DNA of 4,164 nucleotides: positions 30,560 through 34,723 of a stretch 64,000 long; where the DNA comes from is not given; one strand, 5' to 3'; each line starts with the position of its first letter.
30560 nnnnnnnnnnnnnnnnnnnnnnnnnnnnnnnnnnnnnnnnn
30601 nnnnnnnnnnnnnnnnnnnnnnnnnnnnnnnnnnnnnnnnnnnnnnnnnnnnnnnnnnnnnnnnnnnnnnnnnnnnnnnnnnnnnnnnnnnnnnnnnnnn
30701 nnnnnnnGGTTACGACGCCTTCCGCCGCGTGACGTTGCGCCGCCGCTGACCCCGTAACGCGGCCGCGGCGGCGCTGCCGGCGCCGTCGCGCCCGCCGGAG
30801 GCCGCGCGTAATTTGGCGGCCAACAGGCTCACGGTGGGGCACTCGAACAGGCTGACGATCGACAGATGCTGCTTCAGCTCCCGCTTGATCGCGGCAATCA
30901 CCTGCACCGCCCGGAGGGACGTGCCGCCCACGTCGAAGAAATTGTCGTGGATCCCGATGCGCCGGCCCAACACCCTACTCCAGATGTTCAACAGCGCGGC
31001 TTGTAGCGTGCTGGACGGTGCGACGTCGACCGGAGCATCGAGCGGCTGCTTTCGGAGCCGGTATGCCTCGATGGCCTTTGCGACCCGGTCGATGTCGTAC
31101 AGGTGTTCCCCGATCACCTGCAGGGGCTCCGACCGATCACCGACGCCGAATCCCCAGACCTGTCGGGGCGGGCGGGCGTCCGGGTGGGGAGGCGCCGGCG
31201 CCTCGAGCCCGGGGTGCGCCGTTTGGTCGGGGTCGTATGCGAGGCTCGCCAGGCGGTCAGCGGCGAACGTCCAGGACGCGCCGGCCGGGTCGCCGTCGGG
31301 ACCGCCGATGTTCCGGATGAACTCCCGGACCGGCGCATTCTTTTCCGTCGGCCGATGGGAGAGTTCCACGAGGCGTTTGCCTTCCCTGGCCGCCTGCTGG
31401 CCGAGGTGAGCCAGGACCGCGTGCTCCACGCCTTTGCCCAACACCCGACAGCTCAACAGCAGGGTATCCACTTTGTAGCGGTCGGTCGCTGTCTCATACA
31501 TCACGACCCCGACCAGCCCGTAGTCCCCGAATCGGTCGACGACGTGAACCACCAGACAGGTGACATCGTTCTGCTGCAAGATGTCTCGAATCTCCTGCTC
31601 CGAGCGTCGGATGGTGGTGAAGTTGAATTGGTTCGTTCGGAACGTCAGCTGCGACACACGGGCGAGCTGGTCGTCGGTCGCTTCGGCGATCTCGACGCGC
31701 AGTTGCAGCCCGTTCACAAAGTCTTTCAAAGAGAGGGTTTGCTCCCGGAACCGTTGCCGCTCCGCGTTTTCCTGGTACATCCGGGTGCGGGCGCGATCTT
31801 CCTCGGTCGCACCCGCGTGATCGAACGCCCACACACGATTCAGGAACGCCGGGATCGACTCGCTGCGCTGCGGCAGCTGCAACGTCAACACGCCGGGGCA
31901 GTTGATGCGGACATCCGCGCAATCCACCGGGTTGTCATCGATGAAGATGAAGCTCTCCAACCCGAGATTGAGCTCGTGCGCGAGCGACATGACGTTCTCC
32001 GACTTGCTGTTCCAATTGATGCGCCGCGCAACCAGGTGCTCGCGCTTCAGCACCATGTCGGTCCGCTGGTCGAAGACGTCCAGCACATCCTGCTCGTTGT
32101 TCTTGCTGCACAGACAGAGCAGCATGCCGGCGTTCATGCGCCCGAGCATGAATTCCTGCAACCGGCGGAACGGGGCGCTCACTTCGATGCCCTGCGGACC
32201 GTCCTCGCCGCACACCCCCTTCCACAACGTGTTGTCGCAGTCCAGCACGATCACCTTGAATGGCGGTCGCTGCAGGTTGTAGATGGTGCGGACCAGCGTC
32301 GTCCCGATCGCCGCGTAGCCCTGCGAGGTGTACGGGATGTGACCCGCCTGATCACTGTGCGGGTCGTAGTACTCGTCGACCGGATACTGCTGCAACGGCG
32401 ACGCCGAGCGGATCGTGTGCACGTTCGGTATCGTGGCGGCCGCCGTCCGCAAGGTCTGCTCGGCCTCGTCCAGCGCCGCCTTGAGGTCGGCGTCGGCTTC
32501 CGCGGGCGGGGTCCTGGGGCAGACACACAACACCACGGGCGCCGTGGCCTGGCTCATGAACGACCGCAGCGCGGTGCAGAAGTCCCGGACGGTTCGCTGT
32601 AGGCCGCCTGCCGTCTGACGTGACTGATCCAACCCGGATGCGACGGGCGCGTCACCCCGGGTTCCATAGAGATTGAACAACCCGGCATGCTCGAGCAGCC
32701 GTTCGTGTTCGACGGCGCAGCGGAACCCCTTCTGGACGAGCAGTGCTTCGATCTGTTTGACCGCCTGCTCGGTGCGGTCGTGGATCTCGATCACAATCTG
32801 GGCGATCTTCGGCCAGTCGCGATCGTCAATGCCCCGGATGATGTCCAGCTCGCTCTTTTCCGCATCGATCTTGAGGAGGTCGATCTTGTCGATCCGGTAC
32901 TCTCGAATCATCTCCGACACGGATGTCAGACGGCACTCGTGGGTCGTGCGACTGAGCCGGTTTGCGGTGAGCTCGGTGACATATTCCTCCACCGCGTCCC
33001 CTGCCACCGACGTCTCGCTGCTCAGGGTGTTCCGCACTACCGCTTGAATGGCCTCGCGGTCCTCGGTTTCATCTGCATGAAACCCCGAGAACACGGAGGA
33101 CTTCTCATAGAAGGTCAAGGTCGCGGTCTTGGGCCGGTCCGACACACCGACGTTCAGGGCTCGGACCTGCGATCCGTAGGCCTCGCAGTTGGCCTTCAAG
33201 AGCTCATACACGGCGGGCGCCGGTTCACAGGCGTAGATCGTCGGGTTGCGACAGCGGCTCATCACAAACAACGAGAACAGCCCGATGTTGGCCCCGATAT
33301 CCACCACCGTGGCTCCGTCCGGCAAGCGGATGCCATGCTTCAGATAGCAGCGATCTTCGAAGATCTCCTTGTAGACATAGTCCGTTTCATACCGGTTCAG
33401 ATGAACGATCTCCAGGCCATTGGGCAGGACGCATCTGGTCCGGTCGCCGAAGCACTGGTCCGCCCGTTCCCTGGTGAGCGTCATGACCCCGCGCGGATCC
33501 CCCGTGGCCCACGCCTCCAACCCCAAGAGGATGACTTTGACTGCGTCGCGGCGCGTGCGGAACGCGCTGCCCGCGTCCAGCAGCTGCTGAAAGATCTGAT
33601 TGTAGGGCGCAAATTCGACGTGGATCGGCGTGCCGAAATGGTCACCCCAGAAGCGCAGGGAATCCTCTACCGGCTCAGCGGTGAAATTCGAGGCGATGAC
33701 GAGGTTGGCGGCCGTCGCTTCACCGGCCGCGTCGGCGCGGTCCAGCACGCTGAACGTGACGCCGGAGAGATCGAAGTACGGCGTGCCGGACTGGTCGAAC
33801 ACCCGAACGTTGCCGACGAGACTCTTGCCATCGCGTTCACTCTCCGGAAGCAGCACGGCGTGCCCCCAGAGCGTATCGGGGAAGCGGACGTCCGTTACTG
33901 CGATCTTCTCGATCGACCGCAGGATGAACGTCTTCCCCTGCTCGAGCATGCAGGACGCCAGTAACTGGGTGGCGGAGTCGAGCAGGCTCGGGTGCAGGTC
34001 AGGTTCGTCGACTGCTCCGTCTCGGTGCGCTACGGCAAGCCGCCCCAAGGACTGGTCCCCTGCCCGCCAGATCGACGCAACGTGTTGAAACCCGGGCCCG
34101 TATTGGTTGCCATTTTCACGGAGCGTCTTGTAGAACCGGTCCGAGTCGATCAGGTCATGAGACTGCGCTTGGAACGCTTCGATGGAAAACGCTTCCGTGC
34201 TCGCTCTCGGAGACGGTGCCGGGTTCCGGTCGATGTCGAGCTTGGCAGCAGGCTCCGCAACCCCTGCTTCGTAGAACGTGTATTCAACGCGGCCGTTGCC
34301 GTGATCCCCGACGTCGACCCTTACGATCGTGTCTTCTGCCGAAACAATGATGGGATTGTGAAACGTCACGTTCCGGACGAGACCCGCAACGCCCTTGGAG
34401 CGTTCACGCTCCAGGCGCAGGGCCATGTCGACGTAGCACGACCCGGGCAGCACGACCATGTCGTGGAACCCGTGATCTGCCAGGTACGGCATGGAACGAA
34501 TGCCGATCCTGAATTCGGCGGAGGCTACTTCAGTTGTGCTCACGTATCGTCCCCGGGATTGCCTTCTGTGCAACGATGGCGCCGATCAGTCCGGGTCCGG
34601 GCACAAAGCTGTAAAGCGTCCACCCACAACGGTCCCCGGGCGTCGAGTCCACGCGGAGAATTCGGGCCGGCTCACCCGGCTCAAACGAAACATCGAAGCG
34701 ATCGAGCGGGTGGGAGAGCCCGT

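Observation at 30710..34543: Unusual fusion: PKS dehydratase + FkbH with an FkbM methyltransferase inserted into it + ACP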

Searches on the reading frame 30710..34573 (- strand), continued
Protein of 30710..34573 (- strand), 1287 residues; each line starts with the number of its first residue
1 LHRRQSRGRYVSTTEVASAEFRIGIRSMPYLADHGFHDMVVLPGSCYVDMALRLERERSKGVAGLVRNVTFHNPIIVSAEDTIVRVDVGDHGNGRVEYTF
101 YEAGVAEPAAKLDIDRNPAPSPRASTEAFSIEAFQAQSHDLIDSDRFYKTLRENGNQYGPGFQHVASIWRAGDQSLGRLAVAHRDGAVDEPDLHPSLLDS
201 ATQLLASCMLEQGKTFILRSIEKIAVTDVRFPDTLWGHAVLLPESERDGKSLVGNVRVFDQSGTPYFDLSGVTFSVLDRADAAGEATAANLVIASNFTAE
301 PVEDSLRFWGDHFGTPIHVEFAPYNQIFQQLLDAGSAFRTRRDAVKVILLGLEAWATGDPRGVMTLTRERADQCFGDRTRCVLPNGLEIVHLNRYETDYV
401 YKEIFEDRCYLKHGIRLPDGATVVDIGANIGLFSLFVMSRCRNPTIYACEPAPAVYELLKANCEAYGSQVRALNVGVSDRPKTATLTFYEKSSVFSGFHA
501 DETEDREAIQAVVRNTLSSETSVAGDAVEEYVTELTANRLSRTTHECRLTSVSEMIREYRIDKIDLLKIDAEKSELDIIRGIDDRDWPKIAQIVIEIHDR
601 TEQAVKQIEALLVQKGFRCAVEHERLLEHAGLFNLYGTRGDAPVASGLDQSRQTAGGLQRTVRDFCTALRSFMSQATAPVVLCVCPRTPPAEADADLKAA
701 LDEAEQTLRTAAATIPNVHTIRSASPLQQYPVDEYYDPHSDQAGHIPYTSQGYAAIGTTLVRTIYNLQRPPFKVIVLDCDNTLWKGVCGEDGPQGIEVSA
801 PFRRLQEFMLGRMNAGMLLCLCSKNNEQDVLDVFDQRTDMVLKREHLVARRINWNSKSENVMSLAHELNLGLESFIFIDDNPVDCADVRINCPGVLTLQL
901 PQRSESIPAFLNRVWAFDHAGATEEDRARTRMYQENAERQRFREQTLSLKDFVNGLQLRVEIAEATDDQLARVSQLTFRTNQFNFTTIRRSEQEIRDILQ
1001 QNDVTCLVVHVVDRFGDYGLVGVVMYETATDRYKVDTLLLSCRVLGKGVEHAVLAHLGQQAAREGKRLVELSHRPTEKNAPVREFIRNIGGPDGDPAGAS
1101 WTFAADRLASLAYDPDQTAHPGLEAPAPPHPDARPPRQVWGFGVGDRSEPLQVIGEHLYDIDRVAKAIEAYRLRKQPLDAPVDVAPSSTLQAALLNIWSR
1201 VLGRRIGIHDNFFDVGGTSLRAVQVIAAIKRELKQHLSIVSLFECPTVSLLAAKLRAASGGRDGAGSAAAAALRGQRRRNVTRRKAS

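Call 43: search_protein_families(library=pfam, proteins=[L056:7259-13699:+, L044:5522-12100:+, L052:7106-13273:+, L031:11132-14050:+, L036:2528-6373:+, L013:9863-12847:+], max_evalue=0.000001)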
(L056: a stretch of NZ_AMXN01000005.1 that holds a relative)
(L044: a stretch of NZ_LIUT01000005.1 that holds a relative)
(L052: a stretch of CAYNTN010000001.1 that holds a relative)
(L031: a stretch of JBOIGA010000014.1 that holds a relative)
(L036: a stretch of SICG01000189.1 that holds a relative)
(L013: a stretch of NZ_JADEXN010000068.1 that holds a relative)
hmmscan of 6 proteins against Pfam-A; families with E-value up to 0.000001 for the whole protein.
L056:7259-13699:+ (2147 aa): 8 families
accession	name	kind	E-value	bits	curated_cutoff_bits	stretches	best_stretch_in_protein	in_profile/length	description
PF00668.25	Condensation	-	6.3e-111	371.7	30.6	1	1011-1444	2-454/456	Condensation domain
PF00109.32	ketoacyl-synt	-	1.6e-69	234.8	20.8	1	17-266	3-252/252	Beta-ketoacyl synthase, N-terminal domain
PF02801.28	Ketoacyl-synt_C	-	1.4e-45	154.5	20.8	1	274-391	1-119/119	Beta-ketoacyl synthase, C-terminal domain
PF00698.26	Acyl_transf_1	-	7.8e-45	154.2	32.7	1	538-834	1-295/319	Acyl transferase domain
PF00550.31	PP-binding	-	8.5e-28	96.9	20.8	2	931-994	2-67/67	Phosphopantetheine attachment site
PF16197.11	KAsynt_C_assoc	-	9.8e-22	77.9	33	1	393-499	1-106/111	Ketoacyl-synthetase C-terminal extension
PF22621.2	CurL-like_PKS_C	-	2.3e-20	72.8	27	1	455-516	2-63/64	CurL-like, PKS C-terminal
PF22336.2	RhiE-like_linker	-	9.8e-14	51.5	27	1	458-518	2-61/67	RhiE-like, KS-MAT linker domain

L044:5522-12100:+ (2193 aa): 8 families
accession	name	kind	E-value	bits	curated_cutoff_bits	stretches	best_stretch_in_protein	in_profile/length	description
PF00668.25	Condensation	-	3.3e-103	346.3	30.6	1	1048-1478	5-453/456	Condensation domain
PF00109.32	ketoacyl-synt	-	5.4e-73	246.1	20.8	1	41-290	3-252/252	Beta-ketoacyl synthase, N-terminal domain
PF00698.26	Acyl_transf_1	-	9.1e-54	183.5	32.7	1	562-877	1-309/319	Acyl transferase domain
PF02801.28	Ketoacyl-synt_C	-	2.2e-45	153.9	20.8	1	298-415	1-119/119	Beta-ketoacyl synthase, C-terminal domain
PF00550.31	PP-binding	-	8.3e-25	87.3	20.8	2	965-1028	2-67/67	Phosphopantetheine attachment site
PF22621.2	CurL-like_PKS_C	-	1.4e-22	79.9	27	1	478-538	1-61/64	CurL-like, PKS C-terminal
PF16197.11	KAsynt_C_assoc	-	6.8e-20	72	33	1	417-526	1-107/111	Ketoacyl-synthetase C-terminal extension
PF22336.2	RhiE-like_linker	-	7.4e-14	51.9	27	1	482-541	2-60/67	RhiE-like, KS-MAT linker domain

L052:7106-13273:+ (2056 aa): 4 families
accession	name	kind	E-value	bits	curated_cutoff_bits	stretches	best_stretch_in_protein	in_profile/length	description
PF00668.25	Condensation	-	2e-166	554.6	30.6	2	1055-1491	3-443/456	Condensation domain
PF00501.34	AMP-binding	-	8.2e-82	275.5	29.9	1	469-813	1-384/384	AMP-binding enzyme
PF00550.31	PP-binding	-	2.8e-14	53.5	20.8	1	974-1036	2-66/67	Phosphopantetheine attachment site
PF13193.12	AMP-binding_C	-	6.3e-07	30.7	24.5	0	872-945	1-76/76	AMP-binding enzyme C-terminal domain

L031:11132-14050:+ (973 aa): 2 families
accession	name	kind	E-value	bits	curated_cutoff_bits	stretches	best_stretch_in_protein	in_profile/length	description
PF00550.31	PP-binding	-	1e-14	55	20.8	1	613-676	1-66/67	Phosphopantetheine attachment site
PF00975.26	Thioesterase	-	2.9e-13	51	26.4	1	739-830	42-136/226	Thioesterase domain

L036:2528-6373:+ (1282 aa): 2 families
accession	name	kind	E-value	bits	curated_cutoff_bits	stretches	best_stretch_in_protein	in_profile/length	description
PF00668.25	Condensation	-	2.2e-106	356.7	30.6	2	30-458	2-443/456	Condensation domain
PF00550.31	PP-binding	-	8.1e-15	55.3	20.8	1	1089-1152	2-67/67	Phosphopantetheine attachment site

L013:9863-12847:+ (995 aa): 3 families
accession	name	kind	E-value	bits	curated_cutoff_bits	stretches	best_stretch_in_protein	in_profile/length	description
PF14765.12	PS-DH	-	7.6e-35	120.3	23.7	1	159-306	8-160/166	Polyketide synthase dehydratase N-terminal domain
PF21089.3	PKS_DH_N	-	2.7e-23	82.3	27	1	30-134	1-102/103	Polyketide synthase dehydratase domain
PF05050.19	Methyltransf_21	-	5.8e-16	59.5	22.7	1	452-645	1-172/173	Methyltransferase FkbM domain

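Call 54: list_cluster_members(proteins=[P0001, P0037, P0047, P0119, P0118, P0066, P0075])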
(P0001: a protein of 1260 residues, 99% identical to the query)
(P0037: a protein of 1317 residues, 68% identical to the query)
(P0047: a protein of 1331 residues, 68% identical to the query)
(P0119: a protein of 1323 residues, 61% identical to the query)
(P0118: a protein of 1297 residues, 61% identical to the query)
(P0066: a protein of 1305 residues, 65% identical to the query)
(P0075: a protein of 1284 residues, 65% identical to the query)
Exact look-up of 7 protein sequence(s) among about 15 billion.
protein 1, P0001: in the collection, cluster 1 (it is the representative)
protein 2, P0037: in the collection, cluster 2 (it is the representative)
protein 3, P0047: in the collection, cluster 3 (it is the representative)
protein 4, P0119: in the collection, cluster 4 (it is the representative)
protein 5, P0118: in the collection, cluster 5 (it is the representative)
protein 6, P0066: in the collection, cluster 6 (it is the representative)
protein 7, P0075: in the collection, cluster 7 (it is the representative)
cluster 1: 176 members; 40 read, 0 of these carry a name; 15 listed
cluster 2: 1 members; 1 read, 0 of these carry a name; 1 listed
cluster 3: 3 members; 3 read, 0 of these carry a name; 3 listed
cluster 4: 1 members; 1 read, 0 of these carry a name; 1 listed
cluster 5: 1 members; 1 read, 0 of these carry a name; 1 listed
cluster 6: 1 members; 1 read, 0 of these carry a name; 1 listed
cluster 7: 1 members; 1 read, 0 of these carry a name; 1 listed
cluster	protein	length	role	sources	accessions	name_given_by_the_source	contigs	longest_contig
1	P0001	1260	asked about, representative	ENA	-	-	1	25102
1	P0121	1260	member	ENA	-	-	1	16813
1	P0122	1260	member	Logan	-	-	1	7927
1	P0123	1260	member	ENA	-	-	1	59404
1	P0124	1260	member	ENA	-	-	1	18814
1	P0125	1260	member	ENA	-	-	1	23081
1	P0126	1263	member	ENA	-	-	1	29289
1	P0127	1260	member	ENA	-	-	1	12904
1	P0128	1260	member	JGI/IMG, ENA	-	-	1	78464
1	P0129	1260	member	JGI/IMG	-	-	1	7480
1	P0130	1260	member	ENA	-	-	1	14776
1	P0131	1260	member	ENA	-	-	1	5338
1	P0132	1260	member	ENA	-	-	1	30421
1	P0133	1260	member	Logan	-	-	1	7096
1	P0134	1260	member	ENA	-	-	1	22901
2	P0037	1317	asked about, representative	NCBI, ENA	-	-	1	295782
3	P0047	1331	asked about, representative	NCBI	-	-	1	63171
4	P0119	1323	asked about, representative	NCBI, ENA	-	-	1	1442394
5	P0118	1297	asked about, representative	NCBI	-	-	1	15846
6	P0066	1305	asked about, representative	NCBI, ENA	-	-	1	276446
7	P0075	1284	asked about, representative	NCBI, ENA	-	-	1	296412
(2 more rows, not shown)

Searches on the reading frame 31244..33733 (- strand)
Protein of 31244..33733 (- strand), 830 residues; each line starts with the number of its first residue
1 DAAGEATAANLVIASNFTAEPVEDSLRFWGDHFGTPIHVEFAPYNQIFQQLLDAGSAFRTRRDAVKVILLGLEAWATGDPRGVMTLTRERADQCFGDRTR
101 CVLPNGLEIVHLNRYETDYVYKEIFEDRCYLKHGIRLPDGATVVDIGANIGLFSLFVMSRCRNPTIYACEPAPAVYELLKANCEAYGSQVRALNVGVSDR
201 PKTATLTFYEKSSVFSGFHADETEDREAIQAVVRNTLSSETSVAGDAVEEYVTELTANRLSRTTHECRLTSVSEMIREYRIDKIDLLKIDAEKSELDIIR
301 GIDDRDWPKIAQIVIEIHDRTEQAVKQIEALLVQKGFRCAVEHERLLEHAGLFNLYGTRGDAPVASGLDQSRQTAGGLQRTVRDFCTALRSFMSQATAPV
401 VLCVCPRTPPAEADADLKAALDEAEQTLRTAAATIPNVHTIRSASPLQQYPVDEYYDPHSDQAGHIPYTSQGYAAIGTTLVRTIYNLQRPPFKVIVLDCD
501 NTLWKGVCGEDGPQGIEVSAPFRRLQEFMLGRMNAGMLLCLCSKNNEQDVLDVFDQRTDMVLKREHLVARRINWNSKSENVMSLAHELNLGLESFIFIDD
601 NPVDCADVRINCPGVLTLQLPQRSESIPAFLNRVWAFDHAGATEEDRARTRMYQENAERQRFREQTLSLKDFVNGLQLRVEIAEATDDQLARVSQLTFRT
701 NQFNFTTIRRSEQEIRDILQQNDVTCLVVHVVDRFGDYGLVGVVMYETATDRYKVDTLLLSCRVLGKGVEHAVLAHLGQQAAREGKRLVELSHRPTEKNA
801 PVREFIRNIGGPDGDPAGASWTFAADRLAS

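Call 38: predict_structure(alignment_id=A2)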
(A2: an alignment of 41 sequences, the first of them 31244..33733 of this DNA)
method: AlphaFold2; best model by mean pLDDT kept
length: 830 residues; sequences in the alignment: 41
mean_pLDDT: 78.6   pTM: 0.43
mean pLDDT of the five models: 78.6, 76.1, 75.4, 71.5, 63.2
residues with pLDDT >= 90: 176; 70-90: 468; 50-70: 142; < 50: 44
segments of 3 or more residues with pLDDT < 50: 1-6, 78-82, 240-243, 361-374, 461-463, 489-491, 636-642
pLDDT, mean of each block of 10 residues (from residue 1): 49 88 82 75 78 80 89 67 67 87 75 74 66 77 87 82 87 88 83 92 83 58 69 64 59 71 85 95 94 85 95 88 90 93 67 84 34 59 87 86 91 84 92 87 83 72 66 87 65 75 75 78 86 79 85 85 85 84 79 81 87 81 78 51 58 71 73 80 88 74 68 88 88 81 90 89 73 91 92 69 74 60 87
secondary structure, 60 per line:
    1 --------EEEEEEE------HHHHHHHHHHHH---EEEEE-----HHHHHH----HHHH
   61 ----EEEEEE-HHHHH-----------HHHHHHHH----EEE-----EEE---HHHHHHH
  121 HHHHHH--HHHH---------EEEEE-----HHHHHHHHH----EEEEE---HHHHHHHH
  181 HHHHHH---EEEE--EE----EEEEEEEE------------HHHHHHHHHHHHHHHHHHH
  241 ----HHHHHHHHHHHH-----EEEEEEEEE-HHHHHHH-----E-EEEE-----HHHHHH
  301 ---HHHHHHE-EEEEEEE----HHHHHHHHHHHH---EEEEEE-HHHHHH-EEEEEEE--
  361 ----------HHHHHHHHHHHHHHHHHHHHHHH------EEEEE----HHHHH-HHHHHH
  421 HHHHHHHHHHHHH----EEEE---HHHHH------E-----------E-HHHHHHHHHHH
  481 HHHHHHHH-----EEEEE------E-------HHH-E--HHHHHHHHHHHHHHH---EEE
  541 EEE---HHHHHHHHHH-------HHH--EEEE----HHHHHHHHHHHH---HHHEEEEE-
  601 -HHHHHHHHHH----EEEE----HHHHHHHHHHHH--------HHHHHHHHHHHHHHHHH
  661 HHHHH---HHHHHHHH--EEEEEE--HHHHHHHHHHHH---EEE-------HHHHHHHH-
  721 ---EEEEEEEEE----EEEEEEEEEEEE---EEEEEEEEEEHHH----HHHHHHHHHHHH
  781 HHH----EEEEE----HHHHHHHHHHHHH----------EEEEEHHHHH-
elements in order (helices of 4 or more, strands of 3 or more residues): E9-15 H22-33 E37-41 H47-52 H57-60 E65-70 H72-76 H88-95 E100-102 E108-110 H114-126 H129-132 E142-146 H152-160 E165-169 H173-186 E190-193 E202-209 H222-240 H245-256 E262-270 H272-278 E286-289 H295-300 H304-309 E312-318 H323-334 E338-343 H345-350 E352-358 H371-393 E400-404 H409-413 H415-433 E438-441 H445-449 H470-488 E494-498 H520-534 E538-543 H547-556 E569-572 H577-588 E595-599 H602-611 E616-619 H624-635 H644-665 H669-676 E679-684 H687-698 E702-704 H712-719 E724-732 E737-748 E752-761 H769-783 E788-792 H797-809 E820-824 H825-829

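Call 41: fold_search(model_id=the predicted structure, library=pdb)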
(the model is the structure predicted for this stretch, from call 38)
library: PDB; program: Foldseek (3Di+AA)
matches with E <= 10: 1538; with E <= 0.001: 31
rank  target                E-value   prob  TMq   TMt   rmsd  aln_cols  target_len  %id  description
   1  3slr                  6.1e-16  1.00  0.29  0.60  15.8       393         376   21  Crystal structure of N-terminal part of the protein BF1531 from Bacteroides fragilis containing phosphatase domain compl (released 2011-07-20)
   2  8osp_A                5.1e-05  1.00  0.14  0.58   4.0       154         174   16  GCN5-related N-Acetyltransferase from Lactobacillus curiae (released 2023-07-05)
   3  4ua3_A                6.6e-05  1.00  0.14  0.53   7.9       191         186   12  Crystal structure of selenomethionine labeled SpNatD (released 2015-01-28)
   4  4ine_A                7.3e-05  0.96  0.12  0.22  23.6       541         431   10  Crystal structure of N-methyl transferase (PMT-2) from Caenorhabditis elegant complexed with S-adenosyl homocysteine a (released 2014-01-15)
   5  1u7p_A                8.2e-05  1.00  0.13  0.56   5.8       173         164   20  X-ray Crystal Structure of the Hypothetical Phosphotyrosine Phosphatase MDP-1 of the Haloacid Dehalogenase Superfamily (released 2004-10-19)
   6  1u7p_D                8.6e-05  1.00  0.14  0.58   5.6       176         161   20  X-ray Crystal Structure of the Hypothetical Phosphotyrosine Phosphatase MDP-1 of the Haloacid Dehalogenase Superfamily (released 2004-10-19)
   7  1u7p_B                9.5e-05  1.00  0.14  0.57   6.1       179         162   20  X-ray Crystal Structure of the Hypothetical Phosphotyrosine Phosphatase MDP-1 of the Haloacid Dehalogenase Superfamily (released 2004-10-19)
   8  3eo4_B                1.1e-04  1.00  0.16  0.72   4.0       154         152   13  The crystal structure of a domain from Methanocaldococcus jannaschii DSM 2661 (released 2008-10-14)
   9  1u7p_C                1.1e-04  1.00  0.13  0.56   6.0       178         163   19  X-ray Crystal Structure of the Hypothetical Phosphotyrosine Phosphatase MDP-1 of the Haloacid Dehalogenase Superfamily (released 2004-10-19)
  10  4ua3_B                1.1e-04  1.00  0.14  0.51  11.4       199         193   14  Crystal structure of selenomethionine labeled SpNatD (released 2015-01-28)
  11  9mto_A                1.1e-04  1.00  0.14  0.69   2.4       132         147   19  Crystal structure of acetyltransferase CBU0801 from Coxiella burnetii (released 2025-01-22)
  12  3eo4_A                1.2e-04  1.00  0.15  0.69   4.1       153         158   12  The crystal structure of a domain from Methanocaldococcus jannaschii DSM 2661 (released 2008-10-14)
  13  2wm8                  2.2e-04  1.00  0.14  0.57   6.3       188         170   18  Crystal structure of human magnesium-dependent phosphatase 1 of the haloacid dehalogenase superfamily (MGC5987) (released 2009-07-28)
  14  3eo4_D                2.3e-04  1.00  0.15  0.67   4.0       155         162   14  The crystal structure of a domain from Methanocaldococcus jannaschii DSM 2661 (released 2008-10-14)
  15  4f72_A                2.3e-04  1.00  0.12  0.47   8.3       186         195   11  Crystal structure of had family enzyme bt-2542 (target efi-501088) from Bacteroides thetaiotaomicron, asp12ala mutant, (released 2012-06-20)
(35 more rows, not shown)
